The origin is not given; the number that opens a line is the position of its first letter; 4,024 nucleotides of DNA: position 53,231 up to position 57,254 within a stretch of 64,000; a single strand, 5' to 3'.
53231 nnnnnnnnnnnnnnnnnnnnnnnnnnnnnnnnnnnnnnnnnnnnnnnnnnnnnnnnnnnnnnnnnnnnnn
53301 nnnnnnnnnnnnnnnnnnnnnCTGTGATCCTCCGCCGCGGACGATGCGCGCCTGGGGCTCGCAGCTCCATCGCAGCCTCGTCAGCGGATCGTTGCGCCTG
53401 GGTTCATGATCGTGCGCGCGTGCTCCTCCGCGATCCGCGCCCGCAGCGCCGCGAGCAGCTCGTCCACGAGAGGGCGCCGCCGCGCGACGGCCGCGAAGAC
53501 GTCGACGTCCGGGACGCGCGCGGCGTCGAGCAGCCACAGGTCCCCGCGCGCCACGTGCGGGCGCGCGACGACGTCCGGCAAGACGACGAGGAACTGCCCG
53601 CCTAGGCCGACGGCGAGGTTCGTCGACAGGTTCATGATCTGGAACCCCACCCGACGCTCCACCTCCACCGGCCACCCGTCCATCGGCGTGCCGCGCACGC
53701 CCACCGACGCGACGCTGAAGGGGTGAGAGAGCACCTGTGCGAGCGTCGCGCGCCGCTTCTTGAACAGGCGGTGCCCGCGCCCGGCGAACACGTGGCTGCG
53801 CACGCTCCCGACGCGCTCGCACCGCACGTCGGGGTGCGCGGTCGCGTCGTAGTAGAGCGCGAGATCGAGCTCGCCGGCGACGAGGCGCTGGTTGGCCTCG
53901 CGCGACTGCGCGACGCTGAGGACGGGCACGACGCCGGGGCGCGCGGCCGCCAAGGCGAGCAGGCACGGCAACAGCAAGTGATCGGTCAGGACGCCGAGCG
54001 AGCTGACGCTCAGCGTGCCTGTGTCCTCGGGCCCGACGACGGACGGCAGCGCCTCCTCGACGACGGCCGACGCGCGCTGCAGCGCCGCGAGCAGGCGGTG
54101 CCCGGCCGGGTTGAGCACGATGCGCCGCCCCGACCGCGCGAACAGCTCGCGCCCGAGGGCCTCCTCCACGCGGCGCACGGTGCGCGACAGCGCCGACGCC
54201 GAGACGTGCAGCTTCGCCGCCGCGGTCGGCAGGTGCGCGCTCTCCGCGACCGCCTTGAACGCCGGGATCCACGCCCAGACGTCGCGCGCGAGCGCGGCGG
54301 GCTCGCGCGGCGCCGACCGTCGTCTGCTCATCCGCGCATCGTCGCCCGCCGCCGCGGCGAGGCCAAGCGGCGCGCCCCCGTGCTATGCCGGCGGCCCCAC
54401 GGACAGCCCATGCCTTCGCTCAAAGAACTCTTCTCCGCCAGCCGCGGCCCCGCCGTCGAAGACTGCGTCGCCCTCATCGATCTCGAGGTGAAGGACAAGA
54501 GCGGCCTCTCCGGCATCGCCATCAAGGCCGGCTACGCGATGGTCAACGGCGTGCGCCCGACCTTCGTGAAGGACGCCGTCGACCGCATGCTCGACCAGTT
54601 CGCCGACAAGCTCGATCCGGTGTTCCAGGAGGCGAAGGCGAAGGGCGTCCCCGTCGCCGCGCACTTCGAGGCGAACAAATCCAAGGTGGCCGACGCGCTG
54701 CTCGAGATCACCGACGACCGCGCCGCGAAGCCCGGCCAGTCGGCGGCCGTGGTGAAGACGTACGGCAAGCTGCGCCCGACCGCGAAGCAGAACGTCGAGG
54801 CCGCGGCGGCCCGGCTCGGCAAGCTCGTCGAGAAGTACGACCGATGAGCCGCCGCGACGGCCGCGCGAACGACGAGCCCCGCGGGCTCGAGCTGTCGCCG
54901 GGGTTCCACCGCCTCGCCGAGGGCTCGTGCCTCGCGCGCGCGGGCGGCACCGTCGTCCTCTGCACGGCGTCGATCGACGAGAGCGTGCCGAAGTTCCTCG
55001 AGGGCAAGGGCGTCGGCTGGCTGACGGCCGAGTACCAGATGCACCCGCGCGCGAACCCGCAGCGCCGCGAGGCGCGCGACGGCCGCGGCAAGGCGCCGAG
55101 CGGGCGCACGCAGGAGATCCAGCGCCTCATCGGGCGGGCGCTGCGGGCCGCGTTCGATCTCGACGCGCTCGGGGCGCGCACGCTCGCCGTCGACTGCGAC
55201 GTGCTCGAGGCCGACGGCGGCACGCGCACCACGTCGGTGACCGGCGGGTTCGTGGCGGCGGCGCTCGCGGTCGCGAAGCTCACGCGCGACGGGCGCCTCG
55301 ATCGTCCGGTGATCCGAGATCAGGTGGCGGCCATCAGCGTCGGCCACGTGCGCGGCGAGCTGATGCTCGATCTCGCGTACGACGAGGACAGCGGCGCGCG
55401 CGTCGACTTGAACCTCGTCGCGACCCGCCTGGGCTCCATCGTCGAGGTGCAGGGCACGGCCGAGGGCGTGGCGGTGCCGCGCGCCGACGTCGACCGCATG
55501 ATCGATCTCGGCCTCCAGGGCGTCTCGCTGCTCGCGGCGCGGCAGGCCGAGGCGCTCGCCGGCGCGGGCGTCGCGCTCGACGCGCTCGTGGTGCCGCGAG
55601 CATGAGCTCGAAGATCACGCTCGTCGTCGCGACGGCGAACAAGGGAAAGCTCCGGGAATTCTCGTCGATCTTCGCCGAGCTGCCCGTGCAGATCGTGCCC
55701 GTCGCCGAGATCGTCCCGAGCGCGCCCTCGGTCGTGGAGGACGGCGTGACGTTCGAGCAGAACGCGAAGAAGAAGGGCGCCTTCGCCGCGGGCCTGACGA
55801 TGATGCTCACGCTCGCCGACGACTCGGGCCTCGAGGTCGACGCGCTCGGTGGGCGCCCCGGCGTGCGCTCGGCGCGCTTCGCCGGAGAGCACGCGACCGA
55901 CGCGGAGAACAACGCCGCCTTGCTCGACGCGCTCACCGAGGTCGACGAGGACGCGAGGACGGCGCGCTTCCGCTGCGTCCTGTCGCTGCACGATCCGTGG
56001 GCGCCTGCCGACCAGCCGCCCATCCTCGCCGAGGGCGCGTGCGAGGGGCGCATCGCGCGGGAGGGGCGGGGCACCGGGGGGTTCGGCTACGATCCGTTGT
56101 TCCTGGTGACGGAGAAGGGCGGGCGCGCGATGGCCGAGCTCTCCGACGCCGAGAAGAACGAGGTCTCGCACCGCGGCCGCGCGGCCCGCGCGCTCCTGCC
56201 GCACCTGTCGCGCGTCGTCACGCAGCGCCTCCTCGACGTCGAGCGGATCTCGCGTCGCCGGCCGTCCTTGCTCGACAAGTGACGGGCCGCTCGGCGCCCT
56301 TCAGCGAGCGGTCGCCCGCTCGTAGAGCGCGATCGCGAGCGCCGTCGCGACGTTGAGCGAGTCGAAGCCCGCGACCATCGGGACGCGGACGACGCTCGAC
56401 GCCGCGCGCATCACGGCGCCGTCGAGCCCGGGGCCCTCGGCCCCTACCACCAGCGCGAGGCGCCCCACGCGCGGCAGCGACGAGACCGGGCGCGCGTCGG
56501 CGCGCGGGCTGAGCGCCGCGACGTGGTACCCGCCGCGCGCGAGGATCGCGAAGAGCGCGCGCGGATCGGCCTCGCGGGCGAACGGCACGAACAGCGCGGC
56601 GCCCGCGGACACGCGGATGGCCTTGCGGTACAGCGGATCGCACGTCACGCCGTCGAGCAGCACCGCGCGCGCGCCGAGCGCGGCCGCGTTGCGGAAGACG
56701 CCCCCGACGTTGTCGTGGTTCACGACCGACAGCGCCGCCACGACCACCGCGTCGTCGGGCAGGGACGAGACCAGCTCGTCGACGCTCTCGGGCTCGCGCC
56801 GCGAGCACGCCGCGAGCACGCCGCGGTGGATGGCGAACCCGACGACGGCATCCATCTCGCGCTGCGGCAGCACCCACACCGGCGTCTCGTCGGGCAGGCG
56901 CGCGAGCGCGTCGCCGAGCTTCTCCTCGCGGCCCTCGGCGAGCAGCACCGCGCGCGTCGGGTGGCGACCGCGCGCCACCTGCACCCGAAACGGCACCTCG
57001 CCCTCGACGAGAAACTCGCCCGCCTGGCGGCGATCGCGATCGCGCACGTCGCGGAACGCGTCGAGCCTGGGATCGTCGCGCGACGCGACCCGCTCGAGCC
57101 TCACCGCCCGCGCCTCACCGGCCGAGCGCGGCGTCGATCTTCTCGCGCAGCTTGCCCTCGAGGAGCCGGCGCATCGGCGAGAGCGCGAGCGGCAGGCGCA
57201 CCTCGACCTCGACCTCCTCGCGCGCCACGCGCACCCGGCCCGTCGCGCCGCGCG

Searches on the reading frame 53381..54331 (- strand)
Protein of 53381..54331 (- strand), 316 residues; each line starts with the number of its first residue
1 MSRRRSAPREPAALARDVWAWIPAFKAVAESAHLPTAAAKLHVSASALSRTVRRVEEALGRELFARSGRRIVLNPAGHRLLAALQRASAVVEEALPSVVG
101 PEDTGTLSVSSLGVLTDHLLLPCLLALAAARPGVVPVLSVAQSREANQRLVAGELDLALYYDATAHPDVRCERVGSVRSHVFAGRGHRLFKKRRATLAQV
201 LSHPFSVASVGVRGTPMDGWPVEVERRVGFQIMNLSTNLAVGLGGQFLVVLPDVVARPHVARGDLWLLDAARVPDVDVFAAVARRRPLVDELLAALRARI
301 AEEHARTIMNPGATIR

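Call 6: search_protein_families(library=pfam, proteins=[window:53381-54331:-], max_evalue=1)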
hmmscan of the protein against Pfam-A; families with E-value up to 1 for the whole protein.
window:53381-54331:- (316 aa): 4 families
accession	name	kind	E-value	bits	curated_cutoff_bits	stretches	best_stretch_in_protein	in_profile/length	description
PF03466.25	LysR_substrate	-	1.4e-21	77.3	28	1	102-299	3-207/209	LysR substrate binding domain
PF00126.33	HTH_1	-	6.5e-16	58.5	26.6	1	21-78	3-60/60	Bacterial regulatory helix-turn-helix protein, lysR family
PF13384.12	HTH_23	-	0.043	14.1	24.6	1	24-57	10-43/50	Homeodomain-like domain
PF13556.12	HTH_30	-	0.059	13.6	27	1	33-63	14-44/59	PucR C-terminal helix-turn-helix domain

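Call 7: search_protein_families(library=ncbifam, proteins=[window:53381-54331:-], max_evalue=1)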
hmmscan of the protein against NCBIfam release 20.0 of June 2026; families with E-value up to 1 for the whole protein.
window:53381-54331:- (316 aa): 53 families (the best 25 are shown)
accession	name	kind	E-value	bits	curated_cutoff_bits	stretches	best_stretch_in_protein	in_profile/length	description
NF008352.0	PRK11139.1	subfamily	2.1e-20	73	288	1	24-304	13-292/305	transcriptional regulator GcvA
NF008416.0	PRK11242.1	equivalog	7.7e-20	71.4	277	1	24-259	8-249/300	transcriptional regulator CynR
NF047711.1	PutUtilRegPtrR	equivalog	2.3e-18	66.3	400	1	24-171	8-155/283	putrescine utilization regulator PtrR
TIGR03339.1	phn_lysR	subfamily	3e-18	66.1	341.1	1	24-201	4-180/279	aminoethylphosphonate catabolism associated LysR family transcriptional regulator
NF007491.0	PRK10086.1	equivalog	3.9e-18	65.4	316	1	21-172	21-169/313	DNA-binding transcriptional regulator DsdC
NF053705.1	TransRegGltCGpos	equivalog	3.7e-17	62.5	350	1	24-205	8-192/300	glutamate biosynthesis transcriptional regulator GltC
NF007439.0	PRK09986.1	equivalog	7.4e-17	61.6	290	1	24-206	14-200/296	LysR family transcriptional regulator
NF050187.1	TransRegBsrAPseudo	equivalog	2.3e-16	59.8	480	1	25-269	16-264/298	LysR family transcriptional regulator BsrA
NF045990.1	TransRegCbbRRhodb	equivalog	1.3e-15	57.3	450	1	24-207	13-199/304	LysR family regulator CbbR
NF008722.0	PRK11716.1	equivalog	1.9e-14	53.4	246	1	24-189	8-176/293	HTH-type transcriptional activator IlvY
NF045775.1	acetoin_reg_AlsR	exception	5.2e-14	52.4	430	1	25-208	9-194/290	acetoin biosynthesis transcriptional regulator AlsR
TIGR03418.1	chol_sulf_TF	equivalog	5.7e-14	51.8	324.8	1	21-149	5-133/291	choline sulfate utilization transcriptional regulator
TIGR02036.1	dsdC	equivalog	9.9e-13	47.7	352.4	1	24-173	15-161/302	DNA-binding transcriptional regulator DsdC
NF002964.0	PRK03635.1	subfamily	3e-12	46.2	197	1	21-186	7-171/297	ArgP/LysG family DNA-binding transcriptional regulator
NF009888.0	PRK13348.1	subfamily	3.7e-12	45.9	297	1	23-183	9-168/302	HTH-type transcriptional regulator ArgP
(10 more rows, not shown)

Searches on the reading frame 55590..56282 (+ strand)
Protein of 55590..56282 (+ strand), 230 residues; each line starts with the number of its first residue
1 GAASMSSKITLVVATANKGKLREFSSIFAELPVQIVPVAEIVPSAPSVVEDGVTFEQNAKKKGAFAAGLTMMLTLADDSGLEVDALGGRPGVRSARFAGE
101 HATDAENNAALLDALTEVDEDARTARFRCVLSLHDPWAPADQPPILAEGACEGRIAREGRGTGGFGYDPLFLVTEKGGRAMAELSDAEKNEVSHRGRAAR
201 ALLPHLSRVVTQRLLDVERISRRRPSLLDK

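Call 67: search_protein_families(library=pfam, proteins=[window:55590-56282:+], max_evalue=0.001)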
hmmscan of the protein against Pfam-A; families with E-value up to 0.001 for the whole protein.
window:55590-56282:+ (230 aa): 1 family
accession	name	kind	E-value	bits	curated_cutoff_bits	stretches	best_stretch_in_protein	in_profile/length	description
PF01725.21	Ham1p_like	-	6.8e-61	205.9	22.5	1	11-204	1-185/186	Ham1 family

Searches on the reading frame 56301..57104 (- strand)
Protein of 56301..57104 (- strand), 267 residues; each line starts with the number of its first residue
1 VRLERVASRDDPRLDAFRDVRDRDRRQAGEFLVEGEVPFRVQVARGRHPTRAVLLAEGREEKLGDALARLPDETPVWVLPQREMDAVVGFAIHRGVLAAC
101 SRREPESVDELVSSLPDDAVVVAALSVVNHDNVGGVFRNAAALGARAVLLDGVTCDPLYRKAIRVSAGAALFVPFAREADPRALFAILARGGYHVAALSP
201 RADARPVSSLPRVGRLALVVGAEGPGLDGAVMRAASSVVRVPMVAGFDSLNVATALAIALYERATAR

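Call 67: search_protein_families(library=pfam, proteins=[window:56301-57104:-], max_evalue=0.001)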
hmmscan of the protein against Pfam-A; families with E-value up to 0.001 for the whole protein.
window:56301-57104:- (267 aa): 1 family
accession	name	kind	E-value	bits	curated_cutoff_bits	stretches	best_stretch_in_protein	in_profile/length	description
PF00588.24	SpoU_methylase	-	2.5e-26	92.9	29.7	1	120-261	2-142/142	SpoU rRNA Methylase family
